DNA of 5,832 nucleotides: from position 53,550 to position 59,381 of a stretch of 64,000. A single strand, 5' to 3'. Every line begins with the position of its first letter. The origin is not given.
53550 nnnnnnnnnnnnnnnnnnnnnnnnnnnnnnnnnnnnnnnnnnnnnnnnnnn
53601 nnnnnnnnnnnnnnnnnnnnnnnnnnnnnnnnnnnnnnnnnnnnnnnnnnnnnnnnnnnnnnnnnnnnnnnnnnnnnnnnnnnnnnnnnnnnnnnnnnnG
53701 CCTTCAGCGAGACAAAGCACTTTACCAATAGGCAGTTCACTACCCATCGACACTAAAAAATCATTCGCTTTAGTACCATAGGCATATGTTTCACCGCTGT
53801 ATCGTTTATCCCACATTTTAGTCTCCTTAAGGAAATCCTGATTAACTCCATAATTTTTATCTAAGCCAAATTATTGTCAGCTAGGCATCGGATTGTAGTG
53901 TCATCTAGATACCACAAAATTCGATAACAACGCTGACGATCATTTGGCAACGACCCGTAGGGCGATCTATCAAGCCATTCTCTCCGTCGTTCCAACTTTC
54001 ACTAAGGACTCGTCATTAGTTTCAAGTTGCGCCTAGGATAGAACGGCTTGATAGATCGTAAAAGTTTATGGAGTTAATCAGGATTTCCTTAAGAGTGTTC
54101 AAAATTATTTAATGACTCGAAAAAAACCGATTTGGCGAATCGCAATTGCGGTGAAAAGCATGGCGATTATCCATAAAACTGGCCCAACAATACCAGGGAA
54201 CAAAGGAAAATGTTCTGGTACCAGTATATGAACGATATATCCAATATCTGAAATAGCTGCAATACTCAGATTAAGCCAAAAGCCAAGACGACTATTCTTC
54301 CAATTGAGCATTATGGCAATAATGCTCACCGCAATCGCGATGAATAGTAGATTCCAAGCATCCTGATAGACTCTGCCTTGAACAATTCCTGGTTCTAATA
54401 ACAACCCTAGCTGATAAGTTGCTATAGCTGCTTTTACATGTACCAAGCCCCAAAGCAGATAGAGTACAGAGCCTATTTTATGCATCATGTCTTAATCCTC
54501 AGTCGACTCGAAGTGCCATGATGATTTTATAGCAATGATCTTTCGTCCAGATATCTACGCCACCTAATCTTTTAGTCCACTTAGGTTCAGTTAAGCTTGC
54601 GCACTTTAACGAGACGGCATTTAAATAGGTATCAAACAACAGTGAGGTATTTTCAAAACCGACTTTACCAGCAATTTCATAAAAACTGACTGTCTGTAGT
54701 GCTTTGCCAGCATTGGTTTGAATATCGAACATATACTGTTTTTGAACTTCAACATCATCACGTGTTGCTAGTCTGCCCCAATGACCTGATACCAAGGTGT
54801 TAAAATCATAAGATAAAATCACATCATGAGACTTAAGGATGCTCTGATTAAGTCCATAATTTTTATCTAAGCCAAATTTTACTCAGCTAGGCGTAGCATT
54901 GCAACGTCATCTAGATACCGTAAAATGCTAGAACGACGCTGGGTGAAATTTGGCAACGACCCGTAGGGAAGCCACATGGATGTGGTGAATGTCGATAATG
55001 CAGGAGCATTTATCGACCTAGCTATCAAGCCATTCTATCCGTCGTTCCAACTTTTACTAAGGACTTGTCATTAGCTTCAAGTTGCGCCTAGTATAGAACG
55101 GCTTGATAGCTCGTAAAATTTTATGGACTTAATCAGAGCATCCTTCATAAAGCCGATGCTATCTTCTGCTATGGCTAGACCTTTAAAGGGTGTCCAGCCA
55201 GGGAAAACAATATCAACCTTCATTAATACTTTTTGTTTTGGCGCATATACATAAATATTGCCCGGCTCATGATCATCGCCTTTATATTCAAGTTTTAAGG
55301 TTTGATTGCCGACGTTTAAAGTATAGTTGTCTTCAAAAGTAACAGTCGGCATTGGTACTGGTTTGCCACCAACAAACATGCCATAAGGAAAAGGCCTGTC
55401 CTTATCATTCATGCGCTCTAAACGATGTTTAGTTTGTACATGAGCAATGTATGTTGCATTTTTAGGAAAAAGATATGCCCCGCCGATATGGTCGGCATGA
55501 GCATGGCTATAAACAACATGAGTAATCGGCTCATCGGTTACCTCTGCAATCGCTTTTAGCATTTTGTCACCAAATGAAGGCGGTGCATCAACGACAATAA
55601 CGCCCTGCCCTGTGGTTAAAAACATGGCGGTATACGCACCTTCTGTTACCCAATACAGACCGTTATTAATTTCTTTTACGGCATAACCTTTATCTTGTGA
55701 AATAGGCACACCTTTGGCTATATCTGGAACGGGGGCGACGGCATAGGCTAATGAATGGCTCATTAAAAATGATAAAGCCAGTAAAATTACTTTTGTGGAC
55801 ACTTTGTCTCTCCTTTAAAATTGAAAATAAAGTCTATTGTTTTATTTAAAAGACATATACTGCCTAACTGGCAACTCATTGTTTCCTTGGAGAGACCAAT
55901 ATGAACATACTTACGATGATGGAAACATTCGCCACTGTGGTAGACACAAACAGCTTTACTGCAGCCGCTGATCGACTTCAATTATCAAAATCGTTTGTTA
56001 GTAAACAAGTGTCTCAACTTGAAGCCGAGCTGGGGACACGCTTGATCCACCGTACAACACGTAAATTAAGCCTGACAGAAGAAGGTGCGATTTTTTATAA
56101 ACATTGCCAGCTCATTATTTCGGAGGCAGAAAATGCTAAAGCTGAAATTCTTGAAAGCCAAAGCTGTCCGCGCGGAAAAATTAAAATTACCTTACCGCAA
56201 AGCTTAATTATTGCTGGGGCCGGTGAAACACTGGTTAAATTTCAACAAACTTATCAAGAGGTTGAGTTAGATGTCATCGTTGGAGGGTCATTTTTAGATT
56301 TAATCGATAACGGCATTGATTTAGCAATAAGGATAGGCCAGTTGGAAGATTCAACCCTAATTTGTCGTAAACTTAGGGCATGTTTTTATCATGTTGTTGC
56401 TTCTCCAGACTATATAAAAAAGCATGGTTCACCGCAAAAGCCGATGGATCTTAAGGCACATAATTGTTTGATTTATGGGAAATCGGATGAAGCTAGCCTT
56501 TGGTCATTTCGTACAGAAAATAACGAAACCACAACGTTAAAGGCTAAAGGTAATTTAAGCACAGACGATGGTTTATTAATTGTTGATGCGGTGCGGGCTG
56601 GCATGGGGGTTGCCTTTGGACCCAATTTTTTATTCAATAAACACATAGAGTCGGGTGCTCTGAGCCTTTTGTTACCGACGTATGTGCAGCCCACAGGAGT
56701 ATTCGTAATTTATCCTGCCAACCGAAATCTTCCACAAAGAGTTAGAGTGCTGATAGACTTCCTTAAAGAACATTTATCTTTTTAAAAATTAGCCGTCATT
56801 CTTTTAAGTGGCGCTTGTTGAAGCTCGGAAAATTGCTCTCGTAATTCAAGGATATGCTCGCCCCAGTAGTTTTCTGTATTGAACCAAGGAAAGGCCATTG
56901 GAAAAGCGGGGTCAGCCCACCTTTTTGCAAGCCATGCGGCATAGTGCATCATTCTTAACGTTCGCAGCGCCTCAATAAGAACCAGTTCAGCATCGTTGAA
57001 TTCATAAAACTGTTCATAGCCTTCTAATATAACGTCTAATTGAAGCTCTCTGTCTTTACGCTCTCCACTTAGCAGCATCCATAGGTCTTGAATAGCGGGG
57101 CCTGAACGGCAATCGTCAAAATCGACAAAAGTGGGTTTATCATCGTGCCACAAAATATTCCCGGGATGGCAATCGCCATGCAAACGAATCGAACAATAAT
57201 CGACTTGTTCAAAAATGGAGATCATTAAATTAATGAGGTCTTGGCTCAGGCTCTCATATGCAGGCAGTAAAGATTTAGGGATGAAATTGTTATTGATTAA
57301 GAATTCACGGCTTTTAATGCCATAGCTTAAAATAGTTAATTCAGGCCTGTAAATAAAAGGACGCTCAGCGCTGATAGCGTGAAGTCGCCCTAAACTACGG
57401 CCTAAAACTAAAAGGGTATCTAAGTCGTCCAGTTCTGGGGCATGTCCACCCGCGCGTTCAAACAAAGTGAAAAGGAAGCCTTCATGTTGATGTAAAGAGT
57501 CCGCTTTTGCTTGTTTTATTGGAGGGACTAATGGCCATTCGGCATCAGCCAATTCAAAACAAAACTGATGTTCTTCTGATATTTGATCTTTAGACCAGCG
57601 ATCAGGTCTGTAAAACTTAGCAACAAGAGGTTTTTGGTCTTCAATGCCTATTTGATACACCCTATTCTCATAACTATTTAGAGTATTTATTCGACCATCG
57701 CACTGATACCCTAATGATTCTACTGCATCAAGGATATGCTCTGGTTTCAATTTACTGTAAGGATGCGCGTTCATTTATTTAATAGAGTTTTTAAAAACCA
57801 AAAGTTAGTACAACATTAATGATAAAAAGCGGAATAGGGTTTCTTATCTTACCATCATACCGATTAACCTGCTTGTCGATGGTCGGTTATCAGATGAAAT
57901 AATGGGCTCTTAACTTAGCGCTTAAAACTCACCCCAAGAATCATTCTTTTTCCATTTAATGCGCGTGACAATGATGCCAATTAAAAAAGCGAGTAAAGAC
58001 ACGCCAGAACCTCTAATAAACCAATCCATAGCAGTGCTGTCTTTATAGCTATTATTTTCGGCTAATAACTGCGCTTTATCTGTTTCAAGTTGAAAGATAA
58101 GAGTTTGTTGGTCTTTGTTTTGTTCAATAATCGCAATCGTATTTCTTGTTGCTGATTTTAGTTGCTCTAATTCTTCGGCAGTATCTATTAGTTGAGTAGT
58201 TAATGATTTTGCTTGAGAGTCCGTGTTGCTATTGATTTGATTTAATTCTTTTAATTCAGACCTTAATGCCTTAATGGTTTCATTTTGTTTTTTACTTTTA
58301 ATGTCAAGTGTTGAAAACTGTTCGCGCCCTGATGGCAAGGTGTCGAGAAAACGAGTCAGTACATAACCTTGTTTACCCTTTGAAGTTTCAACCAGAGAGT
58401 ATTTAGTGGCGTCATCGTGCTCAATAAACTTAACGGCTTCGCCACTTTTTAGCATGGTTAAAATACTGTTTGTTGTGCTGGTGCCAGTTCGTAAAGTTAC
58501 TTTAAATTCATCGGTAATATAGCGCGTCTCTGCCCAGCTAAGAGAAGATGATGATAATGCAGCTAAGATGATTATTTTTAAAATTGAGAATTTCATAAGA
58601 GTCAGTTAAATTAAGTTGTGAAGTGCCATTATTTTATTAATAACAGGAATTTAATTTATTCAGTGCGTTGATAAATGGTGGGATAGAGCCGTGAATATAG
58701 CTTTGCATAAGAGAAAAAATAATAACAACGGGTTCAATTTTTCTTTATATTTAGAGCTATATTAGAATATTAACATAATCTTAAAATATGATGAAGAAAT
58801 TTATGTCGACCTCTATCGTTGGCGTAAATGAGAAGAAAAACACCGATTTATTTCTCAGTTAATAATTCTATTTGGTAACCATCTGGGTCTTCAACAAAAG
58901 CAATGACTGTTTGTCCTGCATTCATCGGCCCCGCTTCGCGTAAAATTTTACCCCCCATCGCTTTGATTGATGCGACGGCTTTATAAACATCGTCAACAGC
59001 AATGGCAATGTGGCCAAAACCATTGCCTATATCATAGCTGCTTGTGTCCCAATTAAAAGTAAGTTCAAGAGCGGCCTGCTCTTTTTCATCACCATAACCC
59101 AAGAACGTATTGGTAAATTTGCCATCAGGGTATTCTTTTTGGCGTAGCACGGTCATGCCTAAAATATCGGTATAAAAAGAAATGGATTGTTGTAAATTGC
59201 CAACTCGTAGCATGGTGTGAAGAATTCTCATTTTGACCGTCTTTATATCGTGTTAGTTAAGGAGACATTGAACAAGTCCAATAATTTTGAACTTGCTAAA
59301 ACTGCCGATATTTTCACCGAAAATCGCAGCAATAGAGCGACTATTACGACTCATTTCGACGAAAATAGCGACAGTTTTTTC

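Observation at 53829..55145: Unannotated MITE-like family: ~260-310 bp non-coding elements with perfect 25-bp terminal inverted repeats, three copies in 64 kb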

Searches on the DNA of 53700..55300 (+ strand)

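Call 5: search_rna_families(source=window, start=53700, end=55300, threshold=evalue, max_evalue=10)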
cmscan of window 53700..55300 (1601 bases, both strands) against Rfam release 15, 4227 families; matches with E-value up to 10: 7.
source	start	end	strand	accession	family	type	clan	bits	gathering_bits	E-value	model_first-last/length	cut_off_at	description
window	54864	54960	+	RF00716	mir-3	Gene; miRNA;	CL00084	24.4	54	0.086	1-74/74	no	mir-3 microRNA precursor family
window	54515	54598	+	RF00270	SNORD61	Gene; snRNA; snoRNA; CD-box;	CL00067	21.1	43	4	1-72/72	no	Small nucleolar RNA SNORD61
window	54675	54749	+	RF04293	mir-889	Gene; miRNA;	CL00149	20.9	95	0.5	1-79/79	no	mir-889 microRNA precursor family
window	53964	54057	-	RF03491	mir-3146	Gene; miRNA;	-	17.5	96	5.5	1-79/79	no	mir-3146 microRNA precursor family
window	54807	54870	-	RF03803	MIR1886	Gene; miRNA;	-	16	62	9.5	1-52/52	no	MIR1886 microRNA precursor family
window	55168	55224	-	RF02475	GlsR6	Gene; snRNA; snoRNA; CD-box;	-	14.2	75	2.9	1-59/59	no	Small nucleolar RNA GlsR6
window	55050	55202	-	RF02250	Six3os1_5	Gene; lncRNA;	-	9.9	50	4.5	114-272/272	no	Six3os1 conserved region 5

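Call 14: search_dna_similar(query=window:54826-55155:+, collection=plasmids, mode=distant, max_rows=30)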
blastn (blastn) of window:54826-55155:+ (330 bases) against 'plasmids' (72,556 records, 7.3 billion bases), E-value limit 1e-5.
No match.

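Call 15: search_dna_similar(query=window:54826-55155:+, collection=phages, mode=distant, max_rows=20)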
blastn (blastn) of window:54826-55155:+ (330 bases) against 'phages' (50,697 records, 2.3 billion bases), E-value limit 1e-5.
No match.

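Call 36: search_dna_similar(query=window:54832-54877:+, collection=plasmids, mode=distant, max_evalue=10, max_rows=20)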
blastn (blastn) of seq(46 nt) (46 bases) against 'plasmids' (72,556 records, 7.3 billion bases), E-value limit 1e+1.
Records with a match: 12; places in all: 12; records where one place covers at least 80% of the query: 0.
Best place of each record, by identity: >=99% 3; 90-95% 9.
By first word of the organism name: Priestia 4; Clostridium 3; Leptospira 2; Bacillus 1; Nostoc 1; Persicobacter 1.
By predicted mobility (MOB-suite, as given by PLSDB): non-mobilizable 8; mobilizable 3; conjugative 1.
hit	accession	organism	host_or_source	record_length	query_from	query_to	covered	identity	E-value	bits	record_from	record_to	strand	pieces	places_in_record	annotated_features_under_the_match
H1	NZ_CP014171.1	Clostridium tyrobutyricum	Cell culture,Freeze-dried stock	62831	23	46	52%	91.7%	3e+0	36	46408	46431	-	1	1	arsA: arsenical pump-driving ATPase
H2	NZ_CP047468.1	Clostridium tyrobutyricum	Cow rumen,Cow rumen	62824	23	46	52%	91.7%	3e+0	36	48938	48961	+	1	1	arsA: arsenical pump-driving ATPase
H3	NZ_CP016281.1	Clostridium tyrobutyricum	tissue sample,bovine rumen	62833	23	46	52%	91.7%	3e+0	36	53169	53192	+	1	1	arsA: arsenical pump-driving ATPase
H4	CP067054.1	Bacillus mycoides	soil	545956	10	32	50%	91.3%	9e+0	34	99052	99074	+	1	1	none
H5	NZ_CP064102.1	Priestia aryabhattai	cell culture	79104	17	39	50%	91.3%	9e+0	34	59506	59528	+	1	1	glycosyltransferase family 4 protein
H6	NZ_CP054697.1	Nostoc edaphicum CCNP1411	-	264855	16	38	50%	91.3%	9e+0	34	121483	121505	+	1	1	GNAT family N-acetyltransferase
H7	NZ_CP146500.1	Priestia aryabhattai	Pure isolate,soil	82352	17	39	50%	91.3%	9e+0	34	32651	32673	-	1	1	glycosyltransferase family 4 protein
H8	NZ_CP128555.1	Priestia aryabhattai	seagrass,mixed culture,rhizosphere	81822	17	39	50%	91.3%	9e+0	34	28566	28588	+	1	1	glycosyltransferase family 4 protein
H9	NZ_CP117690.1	Priestia megaterium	ginseng,Single cell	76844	17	39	50%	91.3%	9e+0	34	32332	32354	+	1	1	glycosyltransferase family 4 protein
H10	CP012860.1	Persicobacter sp. JZB09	cell culture,soil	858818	16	33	39%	100.0%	9e+0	34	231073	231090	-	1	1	record has no annotation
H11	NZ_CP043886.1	Leptospira interrogans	Homo sapiens,cell culture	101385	25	42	39%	100.0%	9e+0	34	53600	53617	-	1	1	RHS repeat-associated core domain-containing protein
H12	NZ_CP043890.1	Leptospira interrogans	Homo sapiens,cell culture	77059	25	42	39%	100.0%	9e+0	34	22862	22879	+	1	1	RHS repeat-associated core domain-containing protein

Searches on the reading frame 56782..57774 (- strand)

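Call 12: search_protein_families(library=pfam, proteins=[window:56782-57774:-], max_evalue=0.01)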
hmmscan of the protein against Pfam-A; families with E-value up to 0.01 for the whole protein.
window:56782-57774:- (330 aa): 3 families
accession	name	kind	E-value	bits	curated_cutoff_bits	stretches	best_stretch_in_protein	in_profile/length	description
PF01636.29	APH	-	6.1e-30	105.2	23.2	1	33-256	6-231/239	Phosphotransferase enzyme family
PF02958.26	EcKL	-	2.2e-05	24.4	22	1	173-253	192-281/294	Ecdysteroid kinase-like family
PF19974.5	TCAD9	-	0.0012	18.5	40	1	198-234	300-337/429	Ternary complex associated domain 9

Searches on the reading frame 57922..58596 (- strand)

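Call 41: search_protein_families(library=pfam, proteins=[window:57922-58596:-], max_evalue=0.00001)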
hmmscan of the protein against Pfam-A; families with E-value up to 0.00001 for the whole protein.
window:57922-58596:- (224 aa): 1 family
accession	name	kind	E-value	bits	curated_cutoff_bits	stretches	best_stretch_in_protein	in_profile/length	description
PF08239.17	SH3_3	-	1.7e-06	28.6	27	1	33-84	3-53/54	Bacterial SH3 domain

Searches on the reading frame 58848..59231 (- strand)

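Call 41: search_protein_families(library=pfam, proteins=[window:58848-59231:-], max_evalue=0.00001)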
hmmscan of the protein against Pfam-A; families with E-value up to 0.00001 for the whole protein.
window:58848-59231:- (127 aa): 2 families
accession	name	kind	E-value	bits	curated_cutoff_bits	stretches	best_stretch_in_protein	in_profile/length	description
PF00903.31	Glyoxalase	-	4.1e-28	98.6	20.6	1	2-123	1-121/121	Glyoxalase/Bleomycin resistance protein/Dioxygenase superfamily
PF13669.12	Glyoxalase_4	-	8.4e-09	36.1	27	1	5-111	2-108/109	Glyoxalase/Bleomycin resistance protein/Dioxygenase superfamily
